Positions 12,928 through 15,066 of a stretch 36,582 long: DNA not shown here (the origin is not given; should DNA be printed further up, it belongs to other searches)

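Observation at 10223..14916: Ligase / PLP-decarboxylase / AsnB-like cassette of unknown chemistry, convergent on the XrtA operon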

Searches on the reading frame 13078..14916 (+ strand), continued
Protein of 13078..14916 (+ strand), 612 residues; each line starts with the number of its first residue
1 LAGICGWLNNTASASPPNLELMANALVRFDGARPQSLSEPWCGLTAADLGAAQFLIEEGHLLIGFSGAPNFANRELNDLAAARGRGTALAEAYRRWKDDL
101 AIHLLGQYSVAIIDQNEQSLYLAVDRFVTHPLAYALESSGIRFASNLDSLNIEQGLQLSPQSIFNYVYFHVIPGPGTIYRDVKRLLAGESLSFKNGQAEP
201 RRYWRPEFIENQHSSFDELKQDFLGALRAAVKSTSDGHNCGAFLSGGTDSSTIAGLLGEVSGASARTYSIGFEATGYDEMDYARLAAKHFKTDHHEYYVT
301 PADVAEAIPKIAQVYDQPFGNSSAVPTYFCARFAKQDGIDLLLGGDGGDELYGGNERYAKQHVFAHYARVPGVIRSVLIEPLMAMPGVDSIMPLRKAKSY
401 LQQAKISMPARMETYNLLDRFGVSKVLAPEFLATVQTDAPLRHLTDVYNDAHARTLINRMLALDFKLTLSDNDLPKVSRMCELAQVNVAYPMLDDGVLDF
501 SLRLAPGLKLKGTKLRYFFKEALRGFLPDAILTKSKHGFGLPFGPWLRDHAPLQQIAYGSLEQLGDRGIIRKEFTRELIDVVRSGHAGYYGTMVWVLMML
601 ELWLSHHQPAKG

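Call 32: search_protein_families(library=ncbifam, proteins=[L007:1949-2200:-, L007:1107-1952:-, L007:238-1110:-, L007:2204-3286:-, L007:3283-4524:-, L007:10001-11833:+, L003:3555-5639:+, L003:5676-7028:+], max_evalue=1e-8)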
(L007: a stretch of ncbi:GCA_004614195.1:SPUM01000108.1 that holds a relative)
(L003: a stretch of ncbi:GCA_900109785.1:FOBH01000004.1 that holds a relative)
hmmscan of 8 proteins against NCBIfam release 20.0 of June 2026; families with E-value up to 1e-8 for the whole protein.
L007:1949-2200:- (83 aa): 1 family
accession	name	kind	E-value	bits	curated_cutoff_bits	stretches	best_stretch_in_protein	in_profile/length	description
NF058660.1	cispen_ACP_AmcB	equivalog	3.4e-09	36.8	80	1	4-80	4-78/80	cispentacin biosynthesis acyl carrier protein AmcB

L007:1107-1952:- (281 aa): 1 family
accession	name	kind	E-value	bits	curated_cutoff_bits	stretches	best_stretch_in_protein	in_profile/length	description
TIGR03101.1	hydr2_PEP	hypoth_equivalog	1.6e-94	316.4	202.75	1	12-277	2-265/266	hydrolase 2, exosortase A system-associated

L007:238-1110:- (290 aa): 2 families
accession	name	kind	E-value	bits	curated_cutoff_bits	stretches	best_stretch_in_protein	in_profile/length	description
TIGR03100.1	hydr1_PEP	hypoth_equivalog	1.5e-101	339.3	168.45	1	5-288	2-273/274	hydrolase 1, exosortase A system-associated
NF058544.1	IVPilMotSglTMyx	equivalog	6.9e-13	48.9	300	1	51-146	54-148/210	type IV pili motility protein SglT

L007:2204-3286:- (360 aa): 1 family
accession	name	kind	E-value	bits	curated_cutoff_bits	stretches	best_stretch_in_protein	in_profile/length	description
NF047385.1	T4SS_GNAT_BspF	exception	5.7e-15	54.9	775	1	154-295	221-360/428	type IV secretion system effector crotonyl transferase BspF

L007:3283-4524:- (413 aa): 7 families
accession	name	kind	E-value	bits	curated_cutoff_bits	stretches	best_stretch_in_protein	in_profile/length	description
NF008687.0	PRK11706.1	equivalog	5.7e-20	71.4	375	1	51-193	47-192/375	dTDP-4-amino-4,6-dideoxygalactose transaminase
TIGR03588.1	PseC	equivalog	1.5e-18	66.9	423.5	1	46-200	41-204/380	UDP-4-amino-4,6-dideoxy-N-acetyl-beta-L-altrosamine transaminase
NF008658.2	PRK11658.1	equivalog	4.3e-18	65.1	631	1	55-200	53-200/379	UDP-4-amino-4-deoxy-L-arabinose aminotransferase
TIGR04427.1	PLP_DesI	equivalog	7.3e-14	51.7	650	1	57-200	74-218/390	dTDP-4-dehydro-6-deoxyglucose aminotransferase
TIGR02379.1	ECA_wecE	subfamily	3.1e-13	49.2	434.85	1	49-180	45-177/376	dTDP-4-amino-4,6-dideoxy-D-glucose transaminase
TIGR04181.1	NHT_00031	hypoth_equivalog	7.3e-13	48.1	420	1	44-198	39-212/359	LegC family aminotransferase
NF011936.0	PRK15407.1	equivalog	5.9e-11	41.7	423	1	65-199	103-240/440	lipopolysaccharide biosynthesis protein RfbH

L007:10001-11833:+ (610 aa): 6 families
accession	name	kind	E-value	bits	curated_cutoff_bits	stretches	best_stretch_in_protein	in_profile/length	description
TIGR03108.1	eps_aminotran_1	hypoth_equivalog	3.9e-83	280.2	816.9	1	88-609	103-627/628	XrtA/PEP-CTERM system amidotransferase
TIGR01536.1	asn_synth_AEB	equivalog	4.3e-69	233.9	267.1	1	97-542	113-517/517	asparagine synthase (glutamine-hydrolyzing)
TIGR03104.1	trio_amidotrans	equivalog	1e-60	205.6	570.1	2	89-362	104-385/589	N-acetylglutaminylglutamine amidotransferase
NF006949.0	PRK09431.1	equivalog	6.4e-36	124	499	1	181-361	169-362/554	asparagine synthase B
NF033535.1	lass_lactam_cya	exception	2.8e-30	105.5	525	1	102-353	117-375/668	lasso peptide isopeptide bond-forming cyclase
NF033561.1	macrolact_Ik_Al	subfamily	1.7e-16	60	300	1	57-355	44-332/561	albusnodin/ikarugamycin family macrolactam cyclase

L003:3555-5639:+ (694 aa): 46 families (the best 25 are shown)
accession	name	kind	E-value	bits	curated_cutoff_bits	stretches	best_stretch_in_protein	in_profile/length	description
TIGR02916.1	PEP_his_kin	equivalog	9.5e-270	896.9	300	1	9-681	2-679/679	XrtA/PEP-CTERM system histidine kinase PrsK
NF008468.0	PRK11360.1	equivalog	2.3e-23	82.4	646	1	478-687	398-613/616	two-component system sensor histidine kinase AtoS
NF010411.0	PRK13837.1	equivalog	2.7e-18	65.4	647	1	412-690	379-683/828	two-component system VirA-like sensor kinase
NF007688.0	PRK10364.1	equivalog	7.4e-18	64.5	479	1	567-687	337-456/460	two-component system sensor histidine kinase ZraS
TIGR02966.1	phoR_proteo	equivalog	2.5e-16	59.6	334.2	1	483-679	121-332/333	phosphate regulon sensor histidine kinase PhoR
NF008298.1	PRK11086.1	subfamily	7.3e-16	57.7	520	1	578-684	417-527/529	DcuS/MalK family sensor histidine kinase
NF046044.1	PnpS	equivalog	9.3e-16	57.8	400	1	504-681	199-390/390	two-component system histidine kinase PnpS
NF041777.1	sens_FixL_Rhizob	equivalog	4.1e-15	55.4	850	1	569-684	366-483/485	sensor protein FixL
NF041735.1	hist_kin_RppB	equivalog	5.4e-15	55.1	400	1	565-681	316-438/438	two-component system sensor histidine kinase RppB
NF053867.1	SprKinKinDBac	equivalog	1.1e-14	53.8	775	1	570-683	386-498/500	sporulation kinase KinD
NF006800.0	PRK09303.1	equivalog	6.1e-14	51.8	342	1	470-685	145-380/383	histidine kinase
NF052574.1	HisKinEspCMyxo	equivalog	3.1e-13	48.8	1200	1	464-688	405-643/785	serine histidine kinase EspC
NF047794.1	HisKinPtgB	equivalog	1.1e-12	47.1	1000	1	483-669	449-642/656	two-component system sensor histidine kinase PgtB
NF038348.1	T2SS_HK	subfamily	2.5e-12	46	450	1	575-682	465-573/574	histidine kinase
NF038297.2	hybrid_HK_HrmK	equivalog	2.8e-12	46.1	725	1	563-689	334-464/607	hybrid histidine kinase/response regulator HrmK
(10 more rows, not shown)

L003:5676-7028:+ (450 aa): 29 families (the best 25 are shown)
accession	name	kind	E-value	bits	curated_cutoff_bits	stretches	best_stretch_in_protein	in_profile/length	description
TIGR02915.1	PEP_resp_reg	equivalog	1.3e-226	752.6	502.6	1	8-450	1-445/445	PEP-CTERM-box response regulator transcription factor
NF008469.0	PRK11361.1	equivalog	1.2e-121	406.7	714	1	6-441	5-449/461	acetoacetate metabolism transcriptional regulator AtoC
TIGR01818.1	ntrC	equivalog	7.1e-106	354.7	558.6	1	9-389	2-377/463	nitrogen regulation protein NR(I)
NF041552.1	TF_PrdR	equivalog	1.8e-104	350.1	795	1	128-445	253-574/577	sigma-54 dependent transcriptional regulator PrdR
TIGR01817.1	nifA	equivalog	4.3e-104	349.2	528.85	1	132-417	182-466/534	nif-specific transcriptional activator NifA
NF011695.0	PRK15115.1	equivalog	5.4e-98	328.6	763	1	3-449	4-438/445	two-component system response regulator GlrR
NF050807.1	TransRegFlbDCaul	equivalog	1.4e-96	324.1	750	1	82-411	72-383/454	sigma-54-dependent transcriptional regulator FlbD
NF041946.1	LuxO_transreg_Vib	equivalog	3.3e-96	322.9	800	1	29-390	22-377/463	quorum-sensing sigma-54 dependent transcriptional regulator LuxO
NF007689.0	PRK10365.1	equivalog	1.4e-93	314.1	760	1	1-442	1-437/441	sigma-54-dependent response regulator transcription factor ZraR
NF051870.1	NAssimRespRegNtrX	equivalog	1.9e-92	310.5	600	1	26-440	24-443/452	nitrogen assimilation response regulator NtrX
NF049963.1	RespRegFlgRCampy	domain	4.4e-91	305.9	750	1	9-446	4-426/429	fla regulon two-component system response regulator FlgR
NF003451.0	PRK05022.1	equivalog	5.7e-91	305.7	476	1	131-449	175-510/512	nitric oxide reductase transcriptional regulator NorR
NF038308.1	RNA_repair_RtcR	equivalog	1e-89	301.8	650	1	129-401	163-444/530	RNA repair transcriptional activator RtcR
TIGR02329.1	propionate_PrpR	equivalog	1.4e-88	297.9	499.2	1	135-445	202-525/526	propionate catabolism operon regulatory protein PrpR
NF008176.1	PRK10923.1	equivalog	1.8e-84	284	620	1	40-390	40-382/469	nitrogen regulation protein NR(I)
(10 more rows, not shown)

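Call 33: search_solved_structures(query=window:13078-14913:+, max_evalue=0.001, show_alignments=3)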
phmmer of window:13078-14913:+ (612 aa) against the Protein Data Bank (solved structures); distinct sequences matched with E-value up to 0.001: 5.
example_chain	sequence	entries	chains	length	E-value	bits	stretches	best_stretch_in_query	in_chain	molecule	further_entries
7ylz_A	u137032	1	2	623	1.4e-11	46.9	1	87-357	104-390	hydroxyamidotransferase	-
1ct9_A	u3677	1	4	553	6.9e-11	44.6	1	178-358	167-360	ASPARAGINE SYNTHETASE B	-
8sue_A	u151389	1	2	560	0.00037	22.3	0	233-355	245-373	Asparagine synthetase [glutamine-hydrolyzing]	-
6gq3_A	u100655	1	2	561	0.00038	22.3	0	233-355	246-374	Asparagine synthetase [glutamine-hydrolyzing]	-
9b6c_A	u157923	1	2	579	0.00049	22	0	233-355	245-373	Asparagine synthetase [glutamine-hydrolyzing]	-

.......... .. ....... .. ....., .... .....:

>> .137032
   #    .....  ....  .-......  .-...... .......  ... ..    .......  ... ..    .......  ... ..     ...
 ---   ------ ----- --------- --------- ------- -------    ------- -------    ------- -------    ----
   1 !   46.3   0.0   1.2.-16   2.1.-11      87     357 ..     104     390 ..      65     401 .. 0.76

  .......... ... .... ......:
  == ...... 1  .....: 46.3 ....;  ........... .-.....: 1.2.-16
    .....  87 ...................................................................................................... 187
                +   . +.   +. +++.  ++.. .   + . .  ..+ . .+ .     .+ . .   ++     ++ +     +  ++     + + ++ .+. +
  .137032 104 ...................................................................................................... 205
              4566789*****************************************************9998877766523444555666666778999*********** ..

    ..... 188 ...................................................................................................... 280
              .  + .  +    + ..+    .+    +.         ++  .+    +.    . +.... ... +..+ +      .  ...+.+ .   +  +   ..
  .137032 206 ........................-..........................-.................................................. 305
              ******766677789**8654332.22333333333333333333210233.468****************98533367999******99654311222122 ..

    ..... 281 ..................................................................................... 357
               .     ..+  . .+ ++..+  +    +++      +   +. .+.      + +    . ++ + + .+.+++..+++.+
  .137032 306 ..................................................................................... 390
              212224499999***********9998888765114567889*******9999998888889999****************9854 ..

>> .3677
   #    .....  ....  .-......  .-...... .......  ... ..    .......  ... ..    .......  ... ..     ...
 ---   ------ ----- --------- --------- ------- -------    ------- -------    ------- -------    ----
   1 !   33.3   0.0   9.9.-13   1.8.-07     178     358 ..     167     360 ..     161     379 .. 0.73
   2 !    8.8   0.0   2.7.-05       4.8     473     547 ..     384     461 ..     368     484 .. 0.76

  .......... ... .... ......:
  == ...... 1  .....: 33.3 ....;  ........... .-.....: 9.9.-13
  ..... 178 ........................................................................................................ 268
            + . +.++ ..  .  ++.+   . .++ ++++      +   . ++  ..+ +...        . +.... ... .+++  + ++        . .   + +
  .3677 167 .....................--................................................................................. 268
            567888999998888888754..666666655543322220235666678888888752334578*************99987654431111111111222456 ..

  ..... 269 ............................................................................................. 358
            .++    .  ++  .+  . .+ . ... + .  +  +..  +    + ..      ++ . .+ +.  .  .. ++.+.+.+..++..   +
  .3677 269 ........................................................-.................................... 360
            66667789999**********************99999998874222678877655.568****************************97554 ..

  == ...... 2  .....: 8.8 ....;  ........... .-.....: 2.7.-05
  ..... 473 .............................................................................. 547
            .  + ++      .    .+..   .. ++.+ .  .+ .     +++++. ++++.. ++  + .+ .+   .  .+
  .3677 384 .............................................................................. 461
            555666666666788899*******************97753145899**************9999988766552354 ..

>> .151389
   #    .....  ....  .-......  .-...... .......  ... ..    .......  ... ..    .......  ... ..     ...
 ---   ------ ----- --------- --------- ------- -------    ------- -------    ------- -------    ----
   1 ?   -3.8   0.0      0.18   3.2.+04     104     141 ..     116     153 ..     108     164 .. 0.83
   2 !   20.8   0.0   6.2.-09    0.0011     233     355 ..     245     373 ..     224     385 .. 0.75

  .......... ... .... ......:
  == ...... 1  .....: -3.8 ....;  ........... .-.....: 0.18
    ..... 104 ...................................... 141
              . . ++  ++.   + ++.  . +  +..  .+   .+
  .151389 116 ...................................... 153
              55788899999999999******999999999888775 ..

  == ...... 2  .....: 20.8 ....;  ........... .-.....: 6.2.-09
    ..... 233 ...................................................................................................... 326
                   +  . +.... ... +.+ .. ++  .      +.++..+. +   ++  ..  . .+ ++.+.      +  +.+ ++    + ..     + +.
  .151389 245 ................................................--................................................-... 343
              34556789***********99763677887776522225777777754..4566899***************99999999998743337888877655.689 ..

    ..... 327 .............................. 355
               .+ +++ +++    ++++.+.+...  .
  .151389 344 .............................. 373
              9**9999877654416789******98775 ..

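Call 39: search_protein_families(library=pfam, proteins=[L007:2204-3286:-], max_evalue=0.001)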
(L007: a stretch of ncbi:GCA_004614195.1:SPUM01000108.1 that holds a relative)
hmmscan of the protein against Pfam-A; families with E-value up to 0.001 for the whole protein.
L007:2204-3286:- (360 aa): 1 family
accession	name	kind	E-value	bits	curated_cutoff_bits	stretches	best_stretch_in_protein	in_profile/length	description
PF13480.13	Acetyltransf_6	-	9.3e-23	81.4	22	1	158-305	2-141/143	Acetyltransferase (GNAT) domain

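Call 51: find_related_loci(query=A2, collection=metagenome_contigs, flank=8000)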
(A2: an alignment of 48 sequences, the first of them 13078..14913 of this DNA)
Query A2 (612 aa) in metagenome_contigs; peptide patterns used: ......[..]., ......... (x = any residue, [..] = any of these).
600 stretches matched a pattern (row limit reached: there are more); 582 encode a relative of the query (tblastn E <= 1e-3); the best 80 are kept; 80 distinct loci.
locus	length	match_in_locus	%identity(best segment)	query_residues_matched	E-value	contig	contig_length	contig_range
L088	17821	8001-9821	54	1-608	0e+0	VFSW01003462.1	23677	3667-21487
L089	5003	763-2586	51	1-603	0e+0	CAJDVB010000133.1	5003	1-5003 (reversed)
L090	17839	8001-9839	51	1-608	0e+0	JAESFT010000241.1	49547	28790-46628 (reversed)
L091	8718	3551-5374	53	1-608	0e+0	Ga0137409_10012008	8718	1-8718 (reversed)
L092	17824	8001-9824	51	1-603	0e+0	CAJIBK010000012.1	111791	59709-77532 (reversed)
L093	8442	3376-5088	56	36-607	0e+0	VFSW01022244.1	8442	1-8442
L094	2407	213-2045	52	1-608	0e+0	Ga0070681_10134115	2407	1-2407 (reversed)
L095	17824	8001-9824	51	1-603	0e+0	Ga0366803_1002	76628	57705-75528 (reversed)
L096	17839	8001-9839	50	1-608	0e+0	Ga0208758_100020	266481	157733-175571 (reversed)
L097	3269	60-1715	55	57-608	0e+0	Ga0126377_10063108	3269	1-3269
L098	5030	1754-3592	50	1-608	0e+0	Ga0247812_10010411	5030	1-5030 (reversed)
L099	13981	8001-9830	51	1-610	0e+0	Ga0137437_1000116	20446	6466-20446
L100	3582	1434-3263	51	1-608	0e+0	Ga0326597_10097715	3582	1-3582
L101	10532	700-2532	51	1-610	0e+0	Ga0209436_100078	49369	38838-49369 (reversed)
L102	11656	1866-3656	49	1-592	0e+0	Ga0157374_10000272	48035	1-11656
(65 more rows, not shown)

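Call 59: predict_structure(alignment_id=A2)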
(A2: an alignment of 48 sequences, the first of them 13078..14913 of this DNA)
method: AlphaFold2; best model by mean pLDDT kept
length: 612 residues; sequences in the alignment: 48
mean_pLDDT: 90.8   pTM: 0.91
mean pLDDT of the five models: 90.8, 90.2, 89.3, 88.8, 88.2
residues with pLDDT >= 90: 443; 70-90: 142; 50-70: 22; < 50: 5
segments of 3 or more residues with pLDDT < 50: 610-612
pLDDT, mean of each block of 10 residues (from residue 1): 89 77 93 91 91 88 95 96 95 97 96 96 96 92 95 87 95 95 96 95 94 93 97 94 92 97 95 80 94 94 94 94 92 96 93 90 87 86 85 86 88 74 94 95 92 92 94 95 96 96 95 92 94 70 84 94 95 91 59 92 83 38
secondary structure, 60 per line:
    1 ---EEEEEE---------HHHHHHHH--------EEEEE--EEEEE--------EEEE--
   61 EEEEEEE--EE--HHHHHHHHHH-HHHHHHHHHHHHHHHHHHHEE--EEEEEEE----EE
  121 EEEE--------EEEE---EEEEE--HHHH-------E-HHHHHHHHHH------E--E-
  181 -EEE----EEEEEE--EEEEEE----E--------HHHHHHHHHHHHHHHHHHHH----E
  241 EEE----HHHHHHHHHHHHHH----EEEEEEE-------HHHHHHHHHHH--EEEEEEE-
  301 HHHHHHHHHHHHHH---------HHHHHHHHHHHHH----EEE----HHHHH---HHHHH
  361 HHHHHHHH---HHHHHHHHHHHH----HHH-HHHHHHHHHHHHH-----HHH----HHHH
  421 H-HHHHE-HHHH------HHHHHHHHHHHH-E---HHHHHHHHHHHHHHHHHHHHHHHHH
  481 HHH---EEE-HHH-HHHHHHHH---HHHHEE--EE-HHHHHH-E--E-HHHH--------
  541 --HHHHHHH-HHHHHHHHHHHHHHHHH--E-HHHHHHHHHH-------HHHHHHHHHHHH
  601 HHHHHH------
elements in order: E4-9 H19-26 E35-39 E42-46 E55-58 E61-67 H74-83 H85-103 E108-114 E119-124 E133-136 E140-144 H147-150 H160-169 E182-184 E189-194 E197-202 H216-235 E240-243 H248-261 E266-272 H280-290 E293-299 H301-314 H324-336 E341-343 H348-352 H356-368 H372-383 H392-404 H417-421 H423-426 H429-432 H439-450 H456-483 E487-489 H495-502 H506-509 H517-522 H529-532 H543-549 H551-567 H572-581 H589-606
